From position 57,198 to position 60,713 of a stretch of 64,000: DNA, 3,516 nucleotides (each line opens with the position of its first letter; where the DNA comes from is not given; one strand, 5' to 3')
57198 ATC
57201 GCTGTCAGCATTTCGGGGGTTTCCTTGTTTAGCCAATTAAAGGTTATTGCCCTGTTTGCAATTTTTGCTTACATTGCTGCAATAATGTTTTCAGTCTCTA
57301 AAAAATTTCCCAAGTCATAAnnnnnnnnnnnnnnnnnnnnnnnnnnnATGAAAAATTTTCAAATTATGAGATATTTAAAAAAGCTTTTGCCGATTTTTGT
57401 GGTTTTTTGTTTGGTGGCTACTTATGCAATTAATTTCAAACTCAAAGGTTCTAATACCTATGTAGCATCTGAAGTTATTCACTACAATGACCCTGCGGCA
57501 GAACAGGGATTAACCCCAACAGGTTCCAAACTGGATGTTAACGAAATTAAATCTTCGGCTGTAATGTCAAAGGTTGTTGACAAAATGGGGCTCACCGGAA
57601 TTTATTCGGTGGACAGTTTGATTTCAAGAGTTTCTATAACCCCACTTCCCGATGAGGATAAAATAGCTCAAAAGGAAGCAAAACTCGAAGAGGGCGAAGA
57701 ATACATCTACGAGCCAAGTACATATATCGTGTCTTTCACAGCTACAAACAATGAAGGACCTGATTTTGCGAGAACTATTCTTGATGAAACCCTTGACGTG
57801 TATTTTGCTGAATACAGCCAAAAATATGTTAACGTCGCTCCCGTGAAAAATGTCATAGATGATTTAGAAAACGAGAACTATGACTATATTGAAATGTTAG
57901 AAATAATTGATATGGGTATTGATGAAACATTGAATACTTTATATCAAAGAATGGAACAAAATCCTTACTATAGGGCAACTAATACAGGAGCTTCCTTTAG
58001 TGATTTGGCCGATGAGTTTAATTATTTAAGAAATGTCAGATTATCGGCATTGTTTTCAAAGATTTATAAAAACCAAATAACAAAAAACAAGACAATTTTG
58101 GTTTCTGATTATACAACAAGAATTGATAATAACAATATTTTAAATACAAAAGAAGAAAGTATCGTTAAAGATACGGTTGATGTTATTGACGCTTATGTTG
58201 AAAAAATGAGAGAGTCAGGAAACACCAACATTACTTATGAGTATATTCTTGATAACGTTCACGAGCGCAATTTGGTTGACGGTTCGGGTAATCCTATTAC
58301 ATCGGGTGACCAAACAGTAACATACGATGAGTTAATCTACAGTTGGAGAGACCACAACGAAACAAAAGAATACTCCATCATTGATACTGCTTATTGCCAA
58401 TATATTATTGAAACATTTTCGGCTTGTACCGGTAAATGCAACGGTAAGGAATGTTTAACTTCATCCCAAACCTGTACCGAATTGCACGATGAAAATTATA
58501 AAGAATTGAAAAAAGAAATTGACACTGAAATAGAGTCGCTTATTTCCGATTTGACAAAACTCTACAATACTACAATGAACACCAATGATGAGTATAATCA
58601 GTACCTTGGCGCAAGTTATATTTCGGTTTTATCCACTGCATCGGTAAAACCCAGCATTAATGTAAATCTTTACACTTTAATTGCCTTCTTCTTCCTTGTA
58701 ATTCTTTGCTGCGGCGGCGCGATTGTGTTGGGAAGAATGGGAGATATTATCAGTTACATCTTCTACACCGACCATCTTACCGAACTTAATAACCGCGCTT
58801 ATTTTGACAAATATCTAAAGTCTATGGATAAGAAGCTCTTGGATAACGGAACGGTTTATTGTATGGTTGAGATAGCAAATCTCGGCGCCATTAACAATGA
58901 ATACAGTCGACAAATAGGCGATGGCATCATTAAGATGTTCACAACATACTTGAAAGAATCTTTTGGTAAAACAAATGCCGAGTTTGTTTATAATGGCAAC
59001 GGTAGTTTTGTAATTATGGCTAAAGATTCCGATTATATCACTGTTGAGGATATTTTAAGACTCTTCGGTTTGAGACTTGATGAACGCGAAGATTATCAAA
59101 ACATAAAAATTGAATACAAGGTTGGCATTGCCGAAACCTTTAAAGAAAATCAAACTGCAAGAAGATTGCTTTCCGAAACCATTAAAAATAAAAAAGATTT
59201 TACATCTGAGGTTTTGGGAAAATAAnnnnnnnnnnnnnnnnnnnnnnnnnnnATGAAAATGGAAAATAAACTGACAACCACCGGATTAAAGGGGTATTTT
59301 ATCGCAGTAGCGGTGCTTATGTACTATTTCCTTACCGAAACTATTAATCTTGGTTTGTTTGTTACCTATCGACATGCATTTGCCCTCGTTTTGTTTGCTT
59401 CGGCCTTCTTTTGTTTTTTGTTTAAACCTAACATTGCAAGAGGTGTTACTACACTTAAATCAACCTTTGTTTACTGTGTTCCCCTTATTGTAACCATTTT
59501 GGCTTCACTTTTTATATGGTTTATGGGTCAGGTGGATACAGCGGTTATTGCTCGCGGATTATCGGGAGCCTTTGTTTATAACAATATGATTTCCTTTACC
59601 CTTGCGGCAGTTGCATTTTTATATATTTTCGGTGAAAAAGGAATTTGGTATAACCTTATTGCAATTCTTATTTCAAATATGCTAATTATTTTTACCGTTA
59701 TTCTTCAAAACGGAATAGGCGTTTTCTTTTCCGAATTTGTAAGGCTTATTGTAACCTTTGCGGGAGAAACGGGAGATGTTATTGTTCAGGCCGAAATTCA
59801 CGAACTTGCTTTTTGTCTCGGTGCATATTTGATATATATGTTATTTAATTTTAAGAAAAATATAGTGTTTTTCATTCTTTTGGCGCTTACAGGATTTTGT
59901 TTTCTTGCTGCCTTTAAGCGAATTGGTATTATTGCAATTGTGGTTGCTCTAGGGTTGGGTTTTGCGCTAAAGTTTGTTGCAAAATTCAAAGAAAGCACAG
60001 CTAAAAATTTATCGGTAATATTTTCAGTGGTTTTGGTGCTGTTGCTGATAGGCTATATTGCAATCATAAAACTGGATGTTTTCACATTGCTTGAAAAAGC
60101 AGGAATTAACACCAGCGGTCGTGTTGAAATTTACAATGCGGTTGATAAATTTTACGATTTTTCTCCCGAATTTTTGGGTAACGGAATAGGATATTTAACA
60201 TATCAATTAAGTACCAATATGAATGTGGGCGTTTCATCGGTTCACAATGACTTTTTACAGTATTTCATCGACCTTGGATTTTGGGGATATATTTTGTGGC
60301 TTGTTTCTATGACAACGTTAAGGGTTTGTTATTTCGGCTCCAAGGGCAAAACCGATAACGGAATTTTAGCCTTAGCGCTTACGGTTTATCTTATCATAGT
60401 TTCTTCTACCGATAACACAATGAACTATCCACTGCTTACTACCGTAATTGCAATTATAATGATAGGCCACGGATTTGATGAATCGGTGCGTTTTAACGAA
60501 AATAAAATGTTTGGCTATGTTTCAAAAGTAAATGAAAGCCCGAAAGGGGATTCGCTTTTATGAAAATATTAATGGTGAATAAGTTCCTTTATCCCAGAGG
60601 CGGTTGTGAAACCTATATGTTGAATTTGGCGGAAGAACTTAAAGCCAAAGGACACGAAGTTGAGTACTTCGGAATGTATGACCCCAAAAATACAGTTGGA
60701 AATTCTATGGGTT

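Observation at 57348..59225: Chain-length-determinant (PCP/Wzz) protein fused to a degenerate GGDEF domain, in a cluster with no tyrosine-kinase module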

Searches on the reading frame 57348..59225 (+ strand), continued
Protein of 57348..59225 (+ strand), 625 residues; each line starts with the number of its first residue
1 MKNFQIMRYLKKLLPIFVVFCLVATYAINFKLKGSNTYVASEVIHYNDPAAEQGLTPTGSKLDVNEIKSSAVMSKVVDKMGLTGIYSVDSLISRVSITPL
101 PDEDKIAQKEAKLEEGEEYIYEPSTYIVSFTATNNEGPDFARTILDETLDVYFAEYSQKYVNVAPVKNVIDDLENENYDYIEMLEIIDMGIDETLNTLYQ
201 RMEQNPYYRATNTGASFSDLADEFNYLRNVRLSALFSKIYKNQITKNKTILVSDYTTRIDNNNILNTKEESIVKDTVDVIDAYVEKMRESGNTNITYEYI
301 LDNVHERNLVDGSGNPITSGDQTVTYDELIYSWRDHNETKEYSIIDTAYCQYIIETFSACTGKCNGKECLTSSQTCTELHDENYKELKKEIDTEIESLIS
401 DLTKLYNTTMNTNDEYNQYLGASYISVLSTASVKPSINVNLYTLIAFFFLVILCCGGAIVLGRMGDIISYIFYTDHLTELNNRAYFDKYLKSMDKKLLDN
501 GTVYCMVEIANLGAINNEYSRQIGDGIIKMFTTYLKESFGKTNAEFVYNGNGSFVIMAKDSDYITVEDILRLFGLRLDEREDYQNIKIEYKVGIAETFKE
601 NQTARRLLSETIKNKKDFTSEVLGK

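Call 42: fold_search(model_id=the predicted structure, library=pdb)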
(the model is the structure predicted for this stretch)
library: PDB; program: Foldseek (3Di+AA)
matches with E <= 10: 707; with E <= 0.001: 84
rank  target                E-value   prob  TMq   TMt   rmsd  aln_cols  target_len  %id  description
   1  5llx_A                1.3e-06  1.00  0.22  0.21   7.0       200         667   14  Bacteriophytochrome activated diguanylyl cyclase from Idiomarina species A28L with GTP bound (released 2017-03-15)
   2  7e6g_A                1.6e-06  1.00  0.24  0.54  14.0       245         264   12  Crystal structure of diguanylate cyclase SiaD in complex with its activator SiaC from Pseudomonas aeruginosa (released 2021-09-22)
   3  7e6g_B                1.7e-06  1.00  0.22  0.49  13.5       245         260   12  Crystal structure of diguanylate cyclase SiaD in complex with its activator SiaC from Pseudomonas aeruginosa (released 2021-09-22)
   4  9g85_A                1.8e-06  1.00  0.21  0.29   5.5       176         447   19  Structure of Response regulator PleD in complex with c-diGMP and ppGpp (released 2025-08-06)
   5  6zxb_A                2.0e-06  1.00  0.23  0.48   4.0       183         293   23  Diguanylate cyclase DgcR (I-site mutant) in native state (released 2021-03-31)
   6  9g85_C                2.2e-06  1.00  0.21  0.29   5.7       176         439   19  Structure of Response regulator PleD in complex with c-diGMP and ppGpp (released 2025-08-06)
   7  9g85_B                2.4e-06  1.00  0.21  0.29   5.7       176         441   19  Structure of Response regulator PleD in complex with c-diGMP and ppGpp (released 2025-08-06)
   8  2wb4_B                2.8e-06  1.00  0.22  0.30   5.9       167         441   19  activated diguanylate cyclase PleD in complex with c-di-GMP (released 2010-04-21)
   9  4urg_B                3.4e-06  1.00  0.20  0.70   3.8       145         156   21  Crystal Structure of GGDEF domain from T.maritima (active-like dimer) (released 2014-10-08)
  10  5llx_B                3.6e-06  1.00  0.25  0.24   5.0       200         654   15  Bacteriophytochrome activated diguanylyl cyclase from Idiomarina species A28L with GTP bound (released 2017-03-15)
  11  9g86_A                4.0e-06  1.00  0.22  0.30   5.9       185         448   18  Structure of Response regulator PleD in complex with c-diGMP and pppGpp (released 2025-08-06)
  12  9g85_D                4.4e-06  1.00  0.22  0.30   6.0       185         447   18  Structure of Response regulator PleD in complex with c-diGMP and ppGpp (released 2025-08-06)
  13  3i5a                  4.6e-06  1.00  0.24  0.44   4.4       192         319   15  Crystal structure of full-length WpsR from Pseudomonas syringae (released 2009-08-18)
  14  9g86_B                4.6e-06  1.00  0.22  0.30   6.1       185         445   18  Structure of Response regulator PleD in complex with c-diGMP and pppGpp (released 2025-08-06)
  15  3bre_B                4.8e-06  1.00  0.23  0.41  10.2       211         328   15  Crystal Structure of P.aeruginosa PA3702 (released 2008-04-01)
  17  4urs_A                6.3e-06  1.00  0.20  0.69   3.8       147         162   21  Crystal Structure of GGDEF domain from T.maritima (released 2014-10-08)
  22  6pwk_B                9.3e-06  1.00  0.21  0.32   3.0       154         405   16  Vibrio cholerae LapD S helix-GGDEF-EAL (bound to c-di-GMP) (released 2019-10-09)
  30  6pwk_A                1.3e-05  1.00  0.21  0.32   2.8       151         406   17  Vibrio cholerae LapD S helix-GGDEF-EAL (bound to c-di-GMP) (released 2019-10-09)
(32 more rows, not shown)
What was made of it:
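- On GGDEF domain (PF00990): Foldseek gives TMt about 0.7 to isolated GGDEF domains (call 42).
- Closest known: LapD and FimX. Same: The LapD S-helix-GGDEF is among the structural hits (6pwk, call 42).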

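Call 45: find_homologous_proteins(query=A3, max_evalue=0.001)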
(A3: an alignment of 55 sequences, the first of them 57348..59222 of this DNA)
Query A3 (55 sequences) (625 aa, profile of the alignment): 1217 proteins with E <= 0.001 among 8000 candidates; the best 120 are listed.
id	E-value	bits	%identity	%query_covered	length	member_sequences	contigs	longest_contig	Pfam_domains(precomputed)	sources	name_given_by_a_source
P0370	1.7e-205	702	39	95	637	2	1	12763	PF00990.27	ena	-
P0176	1.6e-203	696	50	99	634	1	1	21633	PF00990.27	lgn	-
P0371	1.6e-203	696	37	95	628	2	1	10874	PF00990.27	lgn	-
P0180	5.8e-201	687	53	99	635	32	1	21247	PF00990.27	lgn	-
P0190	6.5e-201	687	53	99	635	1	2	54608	PF00990.27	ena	-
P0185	7.8e-201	687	46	99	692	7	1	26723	PF00990.27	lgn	-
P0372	9.4e-201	687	27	99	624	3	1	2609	PF00990.27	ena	-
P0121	1.5e-200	686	51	99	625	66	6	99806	PF00990.27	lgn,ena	-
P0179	7.7e-200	684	51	100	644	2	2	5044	PF00990.27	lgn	-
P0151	9.8e-200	683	56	99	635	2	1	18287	PF00990.27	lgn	-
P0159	1.1e-199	683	52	100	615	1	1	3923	PF00990.27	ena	-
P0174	1.8e-199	682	55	100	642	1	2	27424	PF00990.27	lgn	-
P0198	4.2e-199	681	50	98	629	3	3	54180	PF00990.27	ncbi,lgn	-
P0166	4.7e-199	681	47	97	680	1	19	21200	PF00990.27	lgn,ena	-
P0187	5.1e-199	681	50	99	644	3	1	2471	PF00990.27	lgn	-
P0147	6.2e-199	681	52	100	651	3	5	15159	PF00990.27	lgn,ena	-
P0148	6.9e-199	680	51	100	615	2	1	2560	PF00990.27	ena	-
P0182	2.9e-198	678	53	99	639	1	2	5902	PF00990.27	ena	-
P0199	4.3e-198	678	49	99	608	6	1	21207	PF00990.27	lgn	-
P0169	6.6e-198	677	49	99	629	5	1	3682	PF00990.27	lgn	-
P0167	8.5e-198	677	62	58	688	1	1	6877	PF00990.27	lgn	-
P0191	1.1e-197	677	52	99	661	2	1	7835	PF00990.27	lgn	-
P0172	1.3e-197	676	48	99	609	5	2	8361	PF00990.27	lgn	-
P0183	2.0e-197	676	45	100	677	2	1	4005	PF00990.27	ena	-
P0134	2.1e-197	676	49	99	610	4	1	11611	PF00990.27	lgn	-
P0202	3.3e-197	675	45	99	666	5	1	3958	PF00990.27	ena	-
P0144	4.0e-197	675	48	99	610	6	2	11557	PF00990.27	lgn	-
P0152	4.7e-197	674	52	100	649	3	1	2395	PF00990.27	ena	-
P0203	5.2e-197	674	49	99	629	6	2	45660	PF00990.27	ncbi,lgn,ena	-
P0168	5.5e-197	674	51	99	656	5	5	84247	PF00990.27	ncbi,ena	-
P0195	6.4e-197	674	52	99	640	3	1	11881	PF00990.27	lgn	-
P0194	6.6e-197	674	46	100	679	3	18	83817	PF00990.27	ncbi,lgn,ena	-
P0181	7.6e-197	674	48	99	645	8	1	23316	PF00990.27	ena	-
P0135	7.8e-197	674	51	99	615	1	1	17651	PF00990.27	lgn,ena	-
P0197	9.4e-197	673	50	100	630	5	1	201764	PF00990.27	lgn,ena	-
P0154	1.3e-196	673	48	99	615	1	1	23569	PF00990.27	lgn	-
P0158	1.5e-196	673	48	99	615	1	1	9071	PF00990.27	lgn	-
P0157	1.5e-196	673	49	99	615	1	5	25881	PF00990.27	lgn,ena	-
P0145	1.5e-196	673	52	100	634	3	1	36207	PF00990.27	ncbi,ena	-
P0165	1.7e-196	673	53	99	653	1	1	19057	PF00990.27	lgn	-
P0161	1.9e-196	672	49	99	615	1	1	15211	PF00990.27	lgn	-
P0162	2.0e-196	672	48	99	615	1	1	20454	PF00990.27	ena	-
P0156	2.2e-196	672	48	99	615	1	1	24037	PF00990.27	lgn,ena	-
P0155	2.5e-196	672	48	99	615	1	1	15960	PF00990.27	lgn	-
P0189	3.1e-196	672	48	99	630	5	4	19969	PF00990.27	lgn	-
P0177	3.5e-196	672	47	100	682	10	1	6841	PF00990.27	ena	-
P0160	3.7e-196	671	48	99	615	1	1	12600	PF00990.27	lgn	-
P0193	4.4e-196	671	45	100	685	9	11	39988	PF00990.27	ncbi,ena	-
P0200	5.2e-196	671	50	100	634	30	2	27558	PF00990.27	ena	-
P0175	6.6e-196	671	52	99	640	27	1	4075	PF00990.27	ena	-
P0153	8.3e-196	670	49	99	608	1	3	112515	PF00990.27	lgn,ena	-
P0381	1.0e-195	670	80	100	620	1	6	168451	PF00990.27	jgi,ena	-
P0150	1.6e-195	669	51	100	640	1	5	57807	PF00990.27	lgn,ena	-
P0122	2.0e-195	669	51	99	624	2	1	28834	PF00990.27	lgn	-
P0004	3.8e-195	668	85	99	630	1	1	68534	PF00990.27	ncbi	-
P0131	6.2e-195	667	50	99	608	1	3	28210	PF00990.27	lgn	-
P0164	6.4e-195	667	51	100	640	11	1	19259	PF00990.27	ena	-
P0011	6.5e-195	667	84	100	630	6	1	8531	PF00990.27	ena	-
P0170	8.2e-195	667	51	100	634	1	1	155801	PF00990.27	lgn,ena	-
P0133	8.7e-195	667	50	99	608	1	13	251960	PF00990.27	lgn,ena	-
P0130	8.7e-195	667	50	99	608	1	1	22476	PF00990.27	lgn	-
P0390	1.0e-194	667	35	98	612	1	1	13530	PF00990.27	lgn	-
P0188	1.1e-194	667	54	99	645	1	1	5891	PF00990.27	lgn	-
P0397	1.7e-194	666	33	97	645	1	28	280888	-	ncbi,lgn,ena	-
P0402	1.8e-194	666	77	100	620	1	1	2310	PF00990.27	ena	-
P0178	2.2e-194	666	52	99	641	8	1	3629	PF00990.27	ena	-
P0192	2.3e-194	666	49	99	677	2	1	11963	PF00990.27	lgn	-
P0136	2.6e-194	665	49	99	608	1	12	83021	PF00990.27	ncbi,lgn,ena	-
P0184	2.8e-194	665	44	98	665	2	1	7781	PF00990.27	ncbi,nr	ncbi:MAG: GGDEF domain-containing protein [Clostridia bacterium]|nr:GGDEF domain-containing protein 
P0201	3.1e-194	665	50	100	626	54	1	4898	PF00990.27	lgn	-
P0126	3.2e-194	665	52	99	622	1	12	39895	PF00990.27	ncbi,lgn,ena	-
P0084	3.7e-194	665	81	100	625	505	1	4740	PF00990.27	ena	-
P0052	3.7e-194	665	81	100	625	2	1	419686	PF00990.27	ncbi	-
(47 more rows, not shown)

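Call 46: find_encoding_contigs(protein=P0397, flank=10000, max_places=2)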
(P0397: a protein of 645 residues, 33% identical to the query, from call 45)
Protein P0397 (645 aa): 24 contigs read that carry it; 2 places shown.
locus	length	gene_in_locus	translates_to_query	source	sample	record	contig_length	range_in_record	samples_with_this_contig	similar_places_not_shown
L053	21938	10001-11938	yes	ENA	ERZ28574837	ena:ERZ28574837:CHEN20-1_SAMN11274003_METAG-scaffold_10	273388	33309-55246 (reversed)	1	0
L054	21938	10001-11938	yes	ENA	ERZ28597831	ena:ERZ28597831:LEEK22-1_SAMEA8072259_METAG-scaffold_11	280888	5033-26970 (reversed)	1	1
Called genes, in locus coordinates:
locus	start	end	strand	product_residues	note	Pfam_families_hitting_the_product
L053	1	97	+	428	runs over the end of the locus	PF05697:Trigger_N, PF00254:FKBP_C, PF05698:Trigger_C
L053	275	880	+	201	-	PF00574:CLP_protease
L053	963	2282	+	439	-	PF06689:zf-C4_ClpX, PF00493:MCM (weak), PF01078:Mg_chelatase (faint), PF05496:RuvB_N (weak), PF07724:AAA_2, PF00004:AAA, PF07728:AAA_5 (weak), PF10431:ClpB_D2-small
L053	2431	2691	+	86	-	PF00403:HMA (weak)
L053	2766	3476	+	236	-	PF27120:YybI_C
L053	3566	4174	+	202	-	-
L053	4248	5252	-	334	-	PF14344:DUF4397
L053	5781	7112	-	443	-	PF03051:Peptidase_C1_2, PF00112:Peptidase_C1 (faint)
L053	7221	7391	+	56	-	-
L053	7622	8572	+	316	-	PF00149:Metallophos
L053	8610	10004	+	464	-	-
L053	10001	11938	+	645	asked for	-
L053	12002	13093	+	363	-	PF13439:Glyco_transf_4, PF13579:Glyco_trans_4_4, PF20706:GT4-conflict (weak), PF00534:Glycos_transf_1, PF13692:Glyco_trans_1_4, PF13524:Glyco_trans_1_2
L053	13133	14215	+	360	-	PF13439:Glyco_transf_4, PF13579:Glyco_trans_4_4, PF20706:GT4-conflict (weak), PF00534:Glycos_transf_1, PF13692:Glyco_trans_1_4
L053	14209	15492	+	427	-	PF04932:Wzy_C (weak)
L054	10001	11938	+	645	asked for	-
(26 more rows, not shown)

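Call 47: find_encoding_contigs(protein=P0370, flank=10000, max_places=2)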
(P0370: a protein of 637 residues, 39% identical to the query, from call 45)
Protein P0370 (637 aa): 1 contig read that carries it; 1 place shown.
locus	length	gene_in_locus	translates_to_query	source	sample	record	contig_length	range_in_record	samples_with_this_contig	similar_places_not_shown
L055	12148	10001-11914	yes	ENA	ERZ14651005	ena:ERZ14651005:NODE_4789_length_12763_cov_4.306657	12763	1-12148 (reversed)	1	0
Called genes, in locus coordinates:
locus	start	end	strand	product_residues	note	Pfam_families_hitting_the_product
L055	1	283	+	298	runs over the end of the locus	?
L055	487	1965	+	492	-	PF09547:SpoIVA_ATPase, PF20438:SpoIVA_middle, PF20439:SpoIVA_C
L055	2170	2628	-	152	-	PF12802:MarR_2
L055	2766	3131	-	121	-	PF01381:HTH_3, PF12844:HTH_19 (weak)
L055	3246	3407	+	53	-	-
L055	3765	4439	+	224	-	PF02397:Bac_transf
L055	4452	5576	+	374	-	PF09314:DUF1972, PF20706:GT4-conflict (weak), PF13439:Glyco_transf_4, PF13477:Glyco_trans_4_2 (weak), PF13579:Glyco_trans_4_4, PF00534:Glycos_transf_1, PF13692:Glyco_trans_1_4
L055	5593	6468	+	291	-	-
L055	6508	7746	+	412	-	PF13439:Glyco_transf_4, PF13579:Glyco_trans_4_4, PF00534:Glycos_transf_1, PF13692:Glyco_trans_1_4, PF13524:Glyco_trans_1_2 (weak)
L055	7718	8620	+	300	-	PF00149:Metallophos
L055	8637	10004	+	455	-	-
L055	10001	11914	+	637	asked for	PF00990:GGDEF (faint)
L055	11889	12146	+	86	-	?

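Call 74: search_protein_families(library=pfam, proteins=[P0397, P0372, L001:17622-18989:+], max_evalue=0.01)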
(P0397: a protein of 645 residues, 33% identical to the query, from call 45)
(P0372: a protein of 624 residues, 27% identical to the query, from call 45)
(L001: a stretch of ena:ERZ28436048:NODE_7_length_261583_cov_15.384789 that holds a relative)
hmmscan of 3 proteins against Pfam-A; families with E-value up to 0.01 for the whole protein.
P0397 (645 aa): 1 family
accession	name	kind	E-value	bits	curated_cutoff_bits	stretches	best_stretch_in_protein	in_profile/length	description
PF00990.26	GGDEF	-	0.00033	20.9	23.8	1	458-559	8-109/161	Diguanylate cyclase, GGDEF domain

P0372 (624 aa): 1 family
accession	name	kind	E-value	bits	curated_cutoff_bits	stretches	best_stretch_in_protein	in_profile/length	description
PF00990.26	GGDEF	-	2.6e-10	40.7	23.8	1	450-589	3-148/161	Diguanylate cyclase, GGDEF domain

L001:17622-18989:+ (456 aa): 1 family
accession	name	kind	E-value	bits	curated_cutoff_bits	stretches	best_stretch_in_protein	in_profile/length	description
PF00563.25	EAL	-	3.1e-58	197.4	31.3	1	204-439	2-236/236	EAL domain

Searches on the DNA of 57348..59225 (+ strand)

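Call 48: search_rna_families(sources=[L053, L055, L044, L043, L038, L050, L034], threshold=gathering)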
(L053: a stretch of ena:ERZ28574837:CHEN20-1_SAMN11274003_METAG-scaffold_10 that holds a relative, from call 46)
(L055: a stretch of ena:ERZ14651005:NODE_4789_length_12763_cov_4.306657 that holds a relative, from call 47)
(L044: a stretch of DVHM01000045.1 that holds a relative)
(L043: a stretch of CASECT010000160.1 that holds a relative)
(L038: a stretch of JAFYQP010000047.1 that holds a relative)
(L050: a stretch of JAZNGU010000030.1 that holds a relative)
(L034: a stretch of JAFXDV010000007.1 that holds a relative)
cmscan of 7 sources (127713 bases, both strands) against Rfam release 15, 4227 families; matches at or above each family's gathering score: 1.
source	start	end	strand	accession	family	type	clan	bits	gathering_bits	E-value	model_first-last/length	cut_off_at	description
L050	2849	2920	+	RF00005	tRNA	Gene; tRNA;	CL00001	67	29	4.1e-12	1-71/71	no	tRNA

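Call 66: search_rna_families(sources=[L021, L041, L003, L009, L017, L047, L027], threshold=gathering)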
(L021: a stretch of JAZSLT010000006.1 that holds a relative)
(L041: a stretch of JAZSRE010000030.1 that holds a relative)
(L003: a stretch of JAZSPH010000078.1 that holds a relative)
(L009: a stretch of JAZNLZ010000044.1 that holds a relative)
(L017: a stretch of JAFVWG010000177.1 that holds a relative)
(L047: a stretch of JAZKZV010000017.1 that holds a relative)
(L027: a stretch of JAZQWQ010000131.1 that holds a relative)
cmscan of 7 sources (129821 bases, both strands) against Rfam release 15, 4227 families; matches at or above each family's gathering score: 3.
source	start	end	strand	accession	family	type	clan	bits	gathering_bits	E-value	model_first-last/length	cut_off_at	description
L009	48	131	+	RF01051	c-di-GMP-I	Cis-reg; riboswitch;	CL00126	63.3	35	1e-09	1-87/87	no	c-di-GMP-I riboswitch aptamer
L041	1916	2011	+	RF01051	c-di-GMP-I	Cis-reg; riboswitch;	CL00126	57.8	35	2.2e-08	1-87/87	no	c-di-GMP-I riboswitch aptamer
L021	1928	2011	+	RF01051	c-di-GMP-I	Cis-reg; riboswitch;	CL00126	57.7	35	2.3e-08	1-87/87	no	c-di-GMP-I riboswitch aptamer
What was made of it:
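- On c-di-GMP-I riboswitch (RF01051), as operon leader: It is conserved in L009, L021 and L041 (call 66).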

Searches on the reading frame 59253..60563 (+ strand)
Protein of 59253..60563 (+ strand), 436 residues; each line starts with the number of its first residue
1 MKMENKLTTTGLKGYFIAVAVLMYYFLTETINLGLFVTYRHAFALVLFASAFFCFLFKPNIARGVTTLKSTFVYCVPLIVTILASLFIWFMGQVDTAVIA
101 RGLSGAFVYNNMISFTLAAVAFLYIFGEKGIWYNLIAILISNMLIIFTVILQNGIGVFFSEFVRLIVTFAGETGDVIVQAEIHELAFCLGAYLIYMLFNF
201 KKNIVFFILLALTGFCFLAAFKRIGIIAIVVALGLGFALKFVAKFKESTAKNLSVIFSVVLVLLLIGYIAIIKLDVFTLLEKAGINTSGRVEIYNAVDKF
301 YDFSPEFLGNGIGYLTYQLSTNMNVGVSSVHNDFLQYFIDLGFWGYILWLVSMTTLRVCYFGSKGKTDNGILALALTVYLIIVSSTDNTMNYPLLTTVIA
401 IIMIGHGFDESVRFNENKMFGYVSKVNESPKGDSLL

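Call 5: search_protein_families(library=pfam, proteins=[window:59253-60563:+], max_evalue=0.001)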
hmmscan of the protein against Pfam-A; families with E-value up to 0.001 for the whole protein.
window:59253-60563:+ (436 aa): 1 family
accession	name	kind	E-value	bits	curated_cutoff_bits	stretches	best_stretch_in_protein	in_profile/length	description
PF04932.20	Wzy_C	-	3.4e-10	40.3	31.7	1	209-350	2-149/149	O-Antigen ligase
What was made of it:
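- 59253..60563 (+): Wzy-type polymerase (Wzy_C). call 5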

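Call 7: search_protein_families(library=ncbifam, proteins=[window:59253-60563:+], max_evalue=0.01)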
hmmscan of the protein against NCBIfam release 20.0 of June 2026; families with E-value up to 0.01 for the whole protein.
window:59253-60563:+ (436 aa): 0 families
